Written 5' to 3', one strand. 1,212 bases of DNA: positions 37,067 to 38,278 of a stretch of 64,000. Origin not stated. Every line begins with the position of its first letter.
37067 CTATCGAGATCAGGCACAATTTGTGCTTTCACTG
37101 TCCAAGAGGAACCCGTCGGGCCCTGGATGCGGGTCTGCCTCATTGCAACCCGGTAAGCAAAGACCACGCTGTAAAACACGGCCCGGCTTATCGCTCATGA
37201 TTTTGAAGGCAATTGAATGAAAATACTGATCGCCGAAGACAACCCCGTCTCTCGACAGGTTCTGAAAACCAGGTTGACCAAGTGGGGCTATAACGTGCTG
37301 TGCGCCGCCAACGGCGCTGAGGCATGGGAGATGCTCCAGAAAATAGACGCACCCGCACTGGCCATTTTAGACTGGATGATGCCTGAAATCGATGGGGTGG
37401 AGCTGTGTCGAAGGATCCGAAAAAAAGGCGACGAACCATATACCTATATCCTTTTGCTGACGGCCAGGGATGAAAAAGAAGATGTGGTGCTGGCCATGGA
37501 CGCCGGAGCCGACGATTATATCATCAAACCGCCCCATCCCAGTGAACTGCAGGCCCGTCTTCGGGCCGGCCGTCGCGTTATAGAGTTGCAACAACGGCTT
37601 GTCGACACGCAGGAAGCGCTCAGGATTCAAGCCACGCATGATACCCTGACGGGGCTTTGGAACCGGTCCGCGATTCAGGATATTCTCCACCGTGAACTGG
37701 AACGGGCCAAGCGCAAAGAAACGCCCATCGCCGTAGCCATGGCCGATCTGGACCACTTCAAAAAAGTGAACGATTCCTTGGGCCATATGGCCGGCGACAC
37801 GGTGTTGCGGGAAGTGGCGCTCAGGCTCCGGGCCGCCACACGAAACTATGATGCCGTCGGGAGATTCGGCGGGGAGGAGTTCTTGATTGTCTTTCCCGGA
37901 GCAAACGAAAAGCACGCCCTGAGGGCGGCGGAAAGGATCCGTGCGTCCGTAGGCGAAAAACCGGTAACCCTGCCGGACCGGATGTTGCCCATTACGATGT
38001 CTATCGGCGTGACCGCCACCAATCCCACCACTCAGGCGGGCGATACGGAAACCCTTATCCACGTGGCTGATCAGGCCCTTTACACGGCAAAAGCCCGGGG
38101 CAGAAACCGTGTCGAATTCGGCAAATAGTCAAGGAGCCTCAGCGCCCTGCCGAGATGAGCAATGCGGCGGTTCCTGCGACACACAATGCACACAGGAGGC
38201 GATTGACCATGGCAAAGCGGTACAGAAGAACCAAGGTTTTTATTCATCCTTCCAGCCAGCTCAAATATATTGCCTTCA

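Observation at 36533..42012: Five-gene c-di-GMP synthase/hydrolase + orphan pseudopilin operon bracketed by inverted copies of a ~110-nt element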

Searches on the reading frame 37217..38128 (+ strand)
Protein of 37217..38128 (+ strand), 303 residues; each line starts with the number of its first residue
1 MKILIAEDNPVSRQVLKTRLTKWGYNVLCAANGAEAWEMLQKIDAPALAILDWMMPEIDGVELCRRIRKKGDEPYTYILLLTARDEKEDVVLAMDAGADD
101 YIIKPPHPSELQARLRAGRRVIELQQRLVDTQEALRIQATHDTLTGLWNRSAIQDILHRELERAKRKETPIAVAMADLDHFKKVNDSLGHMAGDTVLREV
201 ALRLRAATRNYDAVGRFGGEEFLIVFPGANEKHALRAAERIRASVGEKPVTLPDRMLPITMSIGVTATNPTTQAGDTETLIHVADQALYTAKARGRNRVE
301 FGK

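Call 5: search_protein_families(library=pfam, proteins=[window:37217-38128:+], max_evalue=0.01)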
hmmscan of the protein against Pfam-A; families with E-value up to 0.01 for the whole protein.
window:37217-38128:+ (303 aa): 5 families
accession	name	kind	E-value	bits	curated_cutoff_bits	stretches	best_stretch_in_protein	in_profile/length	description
PF00990.26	GGDEF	-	7.8e-47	159.5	23.8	1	139-298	1-161/161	Diguanylate cyclase, GGDEF domain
PF00072.30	Response_reg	-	4.1e-28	98.2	30.2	1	3-115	1-110/111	Response regulator receiver domain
PF23198.2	PDE8A_N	-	0.00092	19.6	29.6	1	19-107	29-120/147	PDE8A-like, N-terminal domain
PF21695.3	GlnR_1st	-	0.0023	18.3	27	1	40-116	36-108/111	Transcription regulator GlnR, N-terminal domain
PF17853.6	GGDEF_2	-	0.005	17.5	24.5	0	170-269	22-99/116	GGDEF-like domain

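Call 32: search_protein_families(library=ncbifam, proteins=[window:37217-38128:+], max_evalue=0.01)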
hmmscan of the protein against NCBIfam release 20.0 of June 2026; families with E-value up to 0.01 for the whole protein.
window:37217-38128:+ (303 aa): 116 families (the best 25 are shown)
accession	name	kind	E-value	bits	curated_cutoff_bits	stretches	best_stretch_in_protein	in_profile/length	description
NF007135.0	PRK09581.1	equivalog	1.9e-73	247.9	474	2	109-299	262-452/457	PleD family two-component system response regulator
NF047654.1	DiguCycDgcRLepto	equivalog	7.3e-62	208.9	500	1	2-299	4-293/295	diguanylate cyclase DgcR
TIGR00254.1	GGDEF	domain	1.9e-54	183.9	37.4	1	136-301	2-166/168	diguanylate cyclase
NF038266.1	diguan_SiaD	equivalog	2.4e-52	177.8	290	1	124-299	79-252/252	biofilm regulation diguanylate cyclase SiaD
NF007380.0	PRK09894.1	equivalog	3.4e-50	171.1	256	1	127-301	116-286/296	diguanylate cyclase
NF050064.1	BlResRespRegCbrR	equivalog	5e-42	144.3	600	1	1-300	124-412/415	bile resistance response regulator CbrR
NF007423.1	PRK09966.1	equivalog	6.6e-42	143.8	325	1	123-292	223-390/390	diguanylate cyclase DgcN/YfiN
NF011955.1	PRK15426.1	equivalog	2.1e-41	141.7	408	1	127-300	386-559/564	cellulose biosynthesis regulator diguanylate cyclase DgcQ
NF041606.1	dguan_cyc_DgcA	equivalog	2.3e-39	135.3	370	1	135-301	174-338/340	diguanylate cyclase DgcA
NF007298.0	PRK09776.1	equivalog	1.4e-34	119.2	1135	1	133-300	678-843/1111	diguanylate cyclase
NF051473.1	DigCycDgcsShew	equivalog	1.3e-33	116.7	400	1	134-298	130-287/291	diguanylate cyclase DgcS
NF041734.1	resp_reg_RppA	equivalog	2.1e-32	112.3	250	1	1-132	1-132/229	two-component system response regulator RppA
NF045675.1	PhdiestaseDibA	equivalog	9.8e-32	110.1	980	1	130-297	194-359/623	phosphodiesterase DibA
NF041733.1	resp_reg_CseB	equivalog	4.1e-31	108.1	350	1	2-131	2-127/228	two-component system response regulator CseB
NF007474.0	PRK10060.1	equivalog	4e-30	104.6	782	1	131-298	229-391/663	cyclic di-GMP phosphodiesterase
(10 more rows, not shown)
